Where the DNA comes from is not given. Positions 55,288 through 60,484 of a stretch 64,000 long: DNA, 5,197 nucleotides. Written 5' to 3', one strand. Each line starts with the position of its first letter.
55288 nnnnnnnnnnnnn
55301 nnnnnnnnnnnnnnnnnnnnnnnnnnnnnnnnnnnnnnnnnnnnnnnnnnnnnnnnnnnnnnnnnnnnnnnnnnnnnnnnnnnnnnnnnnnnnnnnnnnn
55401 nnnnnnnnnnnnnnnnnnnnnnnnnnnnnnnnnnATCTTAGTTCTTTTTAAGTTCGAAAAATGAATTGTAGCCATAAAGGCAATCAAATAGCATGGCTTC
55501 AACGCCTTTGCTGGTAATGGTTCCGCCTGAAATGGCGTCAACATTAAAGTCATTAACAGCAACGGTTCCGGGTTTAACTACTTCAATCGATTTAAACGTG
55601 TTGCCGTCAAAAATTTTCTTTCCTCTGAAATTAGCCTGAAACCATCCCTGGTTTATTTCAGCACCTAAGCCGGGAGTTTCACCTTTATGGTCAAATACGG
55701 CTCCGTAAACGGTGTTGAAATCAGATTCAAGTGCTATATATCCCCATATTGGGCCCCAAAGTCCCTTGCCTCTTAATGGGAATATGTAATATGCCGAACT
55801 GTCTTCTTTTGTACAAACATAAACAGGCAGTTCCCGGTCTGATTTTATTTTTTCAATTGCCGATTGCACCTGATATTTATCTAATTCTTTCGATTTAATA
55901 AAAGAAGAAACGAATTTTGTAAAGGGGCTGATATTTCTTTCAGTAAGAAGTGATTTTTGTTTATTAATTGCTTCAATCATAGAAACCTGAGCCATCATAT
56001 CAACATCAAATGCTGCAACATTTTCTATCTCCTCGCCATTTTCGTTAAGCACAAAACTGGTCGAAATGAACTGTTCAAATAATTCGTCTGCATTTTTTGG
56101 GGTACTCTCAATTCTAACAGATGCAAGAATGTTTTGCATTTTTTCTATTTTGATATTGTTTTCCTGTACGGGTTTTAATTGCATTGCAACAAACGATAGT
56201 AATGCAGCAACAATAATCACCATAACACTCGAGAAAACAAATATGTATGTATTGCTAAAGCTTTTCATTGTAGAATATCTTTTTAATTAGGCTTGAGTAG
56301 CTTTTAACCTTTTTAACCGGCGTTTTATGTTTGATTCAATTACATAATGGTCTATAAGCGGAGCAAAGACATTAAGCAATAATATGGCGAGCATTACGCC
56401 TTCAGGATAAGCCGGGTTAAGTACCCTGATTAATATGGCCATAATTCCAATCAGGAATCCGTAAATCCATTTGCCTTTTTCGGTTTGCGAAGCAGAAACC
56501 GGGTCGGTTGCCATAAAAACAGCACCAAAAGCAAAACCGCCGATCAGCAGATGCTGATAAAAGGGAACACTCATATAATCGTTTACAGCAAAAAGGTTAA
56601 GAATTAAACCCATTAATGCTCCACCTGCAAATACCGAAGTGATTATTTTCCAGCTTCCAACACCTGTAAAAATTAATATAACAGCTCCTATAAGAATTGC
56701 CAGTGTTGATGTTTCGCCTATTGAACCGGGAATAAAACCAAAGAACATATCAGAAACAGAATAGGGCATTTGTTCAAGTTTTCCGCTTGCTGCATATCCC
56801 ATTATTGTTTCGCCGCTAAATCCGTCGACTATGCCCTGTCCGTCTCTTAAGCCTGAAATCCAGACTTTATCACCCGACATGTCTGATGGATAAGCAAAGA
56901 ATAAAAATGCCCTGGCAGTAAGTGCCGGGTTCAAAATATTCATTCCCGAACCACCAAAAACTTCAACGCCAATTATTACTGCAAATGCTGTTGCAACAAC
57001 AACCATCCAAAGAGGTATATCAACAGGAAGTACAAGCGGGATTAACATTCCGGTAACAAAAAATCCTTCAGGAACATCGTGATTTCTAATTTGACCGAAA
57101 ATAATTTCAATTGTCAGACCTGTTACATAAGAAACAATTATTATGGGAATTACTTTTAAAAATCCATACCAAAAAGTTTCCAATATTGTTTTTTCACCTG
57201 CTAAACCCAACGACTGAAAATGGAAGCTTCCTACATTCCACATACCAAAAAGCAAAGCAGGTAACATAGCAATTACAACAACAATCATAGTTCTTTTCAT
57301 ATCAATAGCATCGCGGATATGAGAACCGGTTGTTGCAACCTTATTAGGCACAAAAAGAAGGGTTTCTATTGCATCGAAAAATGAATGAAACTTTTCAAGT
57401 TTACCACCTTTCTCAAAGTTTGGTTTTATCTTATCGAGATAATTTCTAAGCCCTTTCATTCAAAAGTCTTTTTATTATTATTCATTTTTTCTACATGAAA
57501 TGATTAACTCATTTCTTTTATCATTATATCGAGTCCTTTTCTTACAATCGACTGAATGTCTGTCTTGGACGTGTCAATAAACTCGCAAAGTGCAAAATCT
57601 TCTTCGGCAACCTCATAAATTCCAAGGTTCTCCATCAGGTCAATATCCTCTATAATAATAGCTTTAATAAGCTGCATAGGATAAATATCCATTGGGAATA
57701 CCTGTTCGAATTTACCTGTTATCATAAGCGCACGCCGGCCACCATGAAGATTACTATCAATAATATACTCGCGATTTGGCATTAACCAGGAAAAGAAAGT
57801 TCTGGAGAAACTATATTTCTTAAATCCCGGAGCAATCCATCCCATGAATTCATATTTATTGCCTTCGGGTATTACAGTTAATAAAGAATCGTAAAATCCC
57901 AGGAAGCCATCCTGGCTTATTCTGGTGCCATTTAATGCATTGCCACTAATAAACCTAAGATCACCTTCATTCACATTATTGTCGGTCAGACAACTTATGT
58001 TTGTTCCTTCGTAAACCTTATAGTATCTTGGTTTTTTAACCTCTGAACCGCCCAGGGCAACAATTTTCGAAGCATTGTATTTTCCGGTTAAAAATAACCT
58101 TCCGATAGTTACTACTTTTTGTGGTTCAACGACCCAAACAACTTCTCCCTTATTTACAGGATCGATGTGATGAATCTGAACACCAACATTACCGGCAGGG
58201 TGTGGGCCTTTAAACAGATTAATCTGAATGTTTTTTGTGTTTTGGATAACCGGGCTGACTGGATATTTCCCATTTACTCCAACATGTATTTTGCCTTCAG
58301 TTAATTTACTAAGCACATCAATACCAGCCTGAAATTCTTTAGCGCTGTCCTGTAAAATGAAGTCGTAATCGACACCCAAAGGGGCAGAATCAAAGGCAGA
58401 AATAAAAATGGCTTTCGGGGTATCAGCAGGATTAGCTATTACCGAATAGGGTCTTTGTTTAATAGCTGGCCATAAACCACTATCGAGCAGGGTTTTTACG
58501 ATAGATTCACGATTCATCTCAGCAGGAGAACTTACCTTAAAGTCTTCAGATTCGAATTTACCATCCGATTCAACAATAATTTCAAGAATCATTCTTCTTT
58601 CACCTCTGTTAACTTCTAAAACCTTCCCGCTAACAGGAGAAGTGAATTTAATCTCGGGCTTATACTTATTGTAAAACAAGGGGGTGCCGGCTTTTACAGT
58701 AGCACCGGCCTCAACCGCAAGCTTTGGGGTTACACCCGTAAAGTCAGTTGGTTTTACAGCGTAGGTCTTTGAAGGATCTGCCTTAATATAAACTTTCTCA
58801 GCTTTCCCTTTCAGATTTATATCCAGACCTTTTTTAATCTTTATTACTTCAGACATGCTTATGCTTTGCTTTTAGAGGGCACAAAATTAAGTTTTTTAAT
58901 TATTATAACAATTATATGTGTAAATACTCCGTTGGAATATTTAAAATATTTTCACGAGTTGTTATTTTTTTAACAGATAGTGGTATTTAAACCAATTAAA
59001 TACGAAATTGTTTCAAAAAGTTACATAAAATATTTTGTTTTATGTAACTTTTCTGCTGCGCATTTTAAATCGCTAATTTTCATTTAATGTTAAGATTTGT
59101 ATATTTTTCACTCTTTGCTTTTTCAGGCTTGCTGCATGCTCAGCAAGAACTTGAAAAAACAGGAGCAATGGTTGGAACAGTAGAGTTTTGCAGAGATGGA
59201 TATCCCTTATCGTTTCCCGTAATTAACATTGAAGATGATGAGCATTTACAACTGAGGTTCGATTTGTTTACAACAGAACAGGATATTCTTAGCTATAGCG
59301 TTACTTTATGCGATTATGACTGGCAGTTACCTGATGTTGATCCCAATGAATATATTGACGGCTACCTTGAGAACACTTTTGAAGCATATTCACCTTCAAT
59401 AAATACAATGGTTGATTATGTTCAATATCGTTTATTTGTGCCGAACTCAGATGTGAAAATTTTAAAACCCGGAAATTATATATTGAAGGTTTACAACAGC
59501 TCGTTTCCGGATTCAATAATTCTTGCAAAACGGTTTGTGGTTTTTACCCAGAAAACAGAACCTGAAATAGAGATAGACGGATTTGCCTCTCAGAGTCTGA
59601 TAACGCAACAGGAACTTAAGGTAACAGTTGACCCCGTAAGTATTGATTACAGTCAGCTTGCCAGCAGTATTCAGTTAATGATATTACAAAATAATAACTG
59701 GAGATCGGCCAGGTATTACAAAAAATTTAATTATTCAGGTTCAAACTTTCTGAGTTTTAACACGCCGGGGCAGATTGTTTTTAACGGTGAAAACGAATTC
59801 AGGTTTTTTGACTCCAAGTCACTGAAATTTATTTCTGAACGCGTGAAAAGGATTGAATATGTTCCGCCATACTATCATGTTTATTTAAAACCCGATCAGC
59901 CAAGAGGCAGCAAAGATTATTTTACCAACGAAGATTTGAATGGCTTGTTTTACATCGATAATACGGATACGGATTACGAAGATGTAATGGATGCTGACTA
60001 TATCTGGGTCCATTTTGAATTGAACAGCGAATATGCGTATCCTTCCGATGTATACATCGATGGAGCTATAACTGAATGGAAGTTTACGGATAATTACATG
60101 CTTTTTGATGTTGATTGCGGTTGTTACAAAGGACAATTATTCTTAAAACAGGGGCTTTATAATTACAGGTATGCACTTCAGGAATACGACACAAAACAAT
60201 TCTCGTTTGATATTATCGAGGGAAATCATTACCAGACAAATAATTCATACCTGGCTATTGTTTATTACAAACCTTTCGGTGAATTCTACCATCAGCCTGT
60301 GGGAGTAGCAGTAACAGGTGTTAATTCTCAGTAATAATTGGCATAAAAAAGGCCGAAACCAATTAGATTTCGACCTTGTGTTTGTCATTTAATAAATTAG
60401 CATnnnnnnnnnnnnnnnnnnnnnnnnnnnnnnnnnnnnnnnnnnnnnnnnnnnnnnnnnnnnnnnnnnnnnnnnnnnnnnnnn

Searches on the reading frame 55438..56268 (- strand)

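Call 66: search_protein_families(library=pfam, proteins=[window:55438-56268:-], max_evalue=0.001)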
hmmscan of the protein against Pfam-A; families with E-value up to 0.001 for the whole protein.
window:55438-56268:- (276 aa): 1 family
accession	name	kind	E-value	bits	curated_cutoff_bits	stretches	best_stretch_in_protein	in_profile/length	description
PF04205.19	FMN_bind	-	3.8e-16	59.9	22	1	169-264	1-76/77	FMN-binding domain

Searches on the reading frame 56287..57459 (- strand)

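Call 66: search_protein_families(library=pfam, proteins=[window:56287-57459:-], max_evalue=0.001)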
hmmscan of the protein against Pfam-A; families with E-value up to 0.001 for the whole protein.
window:56287-57459:- (390 aa): 1 family
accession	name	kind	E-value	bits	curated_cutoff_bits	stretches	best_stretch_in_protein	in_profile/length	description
PF03116.20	NQR2_RnfD_RnfE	-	2.1e-99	333.1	27.7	1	43-378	3-295/296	NQR2, RnfD, RnfE family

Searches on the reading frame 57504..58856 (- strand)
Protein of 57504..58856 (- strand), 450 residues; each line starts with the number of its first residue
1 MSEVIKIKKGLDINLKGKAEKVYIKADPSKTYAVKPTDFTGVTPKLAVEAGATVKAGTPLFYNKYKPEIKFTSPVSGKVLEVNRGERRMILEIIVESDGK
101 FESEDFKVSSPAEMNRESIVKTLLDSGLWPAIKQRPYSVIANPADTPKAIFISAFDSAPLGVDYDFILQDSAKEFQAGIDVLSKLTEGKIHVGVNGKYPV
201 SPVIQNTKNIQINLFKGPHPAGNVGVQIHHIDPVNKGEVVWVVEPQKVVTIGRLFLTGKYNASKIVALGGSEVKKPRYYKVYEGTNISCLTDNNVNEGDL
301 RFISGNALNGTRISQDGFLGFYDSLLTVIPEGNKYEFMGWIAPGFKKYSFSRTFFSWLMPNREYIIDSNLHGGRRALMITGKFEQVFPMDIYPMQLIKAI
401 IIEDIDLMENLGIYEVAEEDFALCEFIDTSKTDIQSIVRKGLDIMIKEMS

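Call 66: search_protein_families(library=pfam, proteins=[window:57504-58856:-], max_evalue=0.001)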
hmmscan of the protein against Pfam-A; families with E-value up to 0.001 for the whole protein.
window:57504-58856:- (450 aa): 4 families
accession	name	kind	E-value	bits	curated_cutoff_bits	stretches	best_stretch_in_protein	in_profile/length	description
PF24836.1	NQRA_2nd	-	1.3e-53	181.5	25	1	114-259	1-144/145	NqrA second alpha/beta domain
PF05896.17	NQRA_N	-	2.6e-33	114.5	25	1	5-97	1-93/94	NqrA N-terminal barrel-sandwich hybrid domain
PF11973.14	NQRA_SLBB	-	3.1e-15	56.8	27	1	265-313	1-49/51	NQRA C-terminal domain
PF13533.13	Biotin_lipoyl_2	-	0.00088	19.5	29.8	0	70-83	2-15/32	Biotin-lipoyl like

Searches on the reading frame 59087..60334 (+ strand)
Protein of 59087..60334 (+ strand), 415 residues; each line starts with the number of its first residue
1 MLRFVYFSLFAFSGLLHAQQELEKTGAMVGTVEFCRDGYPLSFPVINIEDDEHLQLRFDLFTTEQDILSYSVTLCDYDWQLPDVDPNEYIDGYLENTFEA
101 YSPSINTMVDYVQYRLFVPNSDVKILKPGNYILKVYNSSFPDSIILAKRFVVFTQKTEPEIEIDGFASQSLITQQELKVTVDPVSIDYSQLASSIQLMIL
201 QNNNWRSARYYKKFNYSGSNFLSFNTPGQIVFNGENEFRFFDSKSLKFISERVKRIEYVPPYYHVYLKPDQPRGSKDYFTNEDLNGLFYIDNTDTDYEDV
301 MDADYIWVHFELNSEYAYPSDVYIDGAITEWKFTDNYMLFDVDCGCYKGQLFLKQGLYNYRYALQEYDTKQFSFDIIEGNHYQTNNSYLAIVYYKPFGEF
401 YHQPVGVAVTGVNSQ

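Call 66: search_protein_families(library=pfam, proteins=[window:59087-60334:+], max_evalue=0.001)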
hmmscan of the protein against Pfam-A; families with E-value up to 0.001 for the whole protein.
window:59087-60334:+ (415 aa): 1 family
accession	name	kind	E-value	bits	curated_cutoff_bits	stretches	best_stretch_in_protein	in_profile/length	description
PF17116.11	T9SS_plug_1st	-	4.1e-33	114.4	23.9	1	30-153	2-125/126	Type 9 secretion system plug protein 1st domain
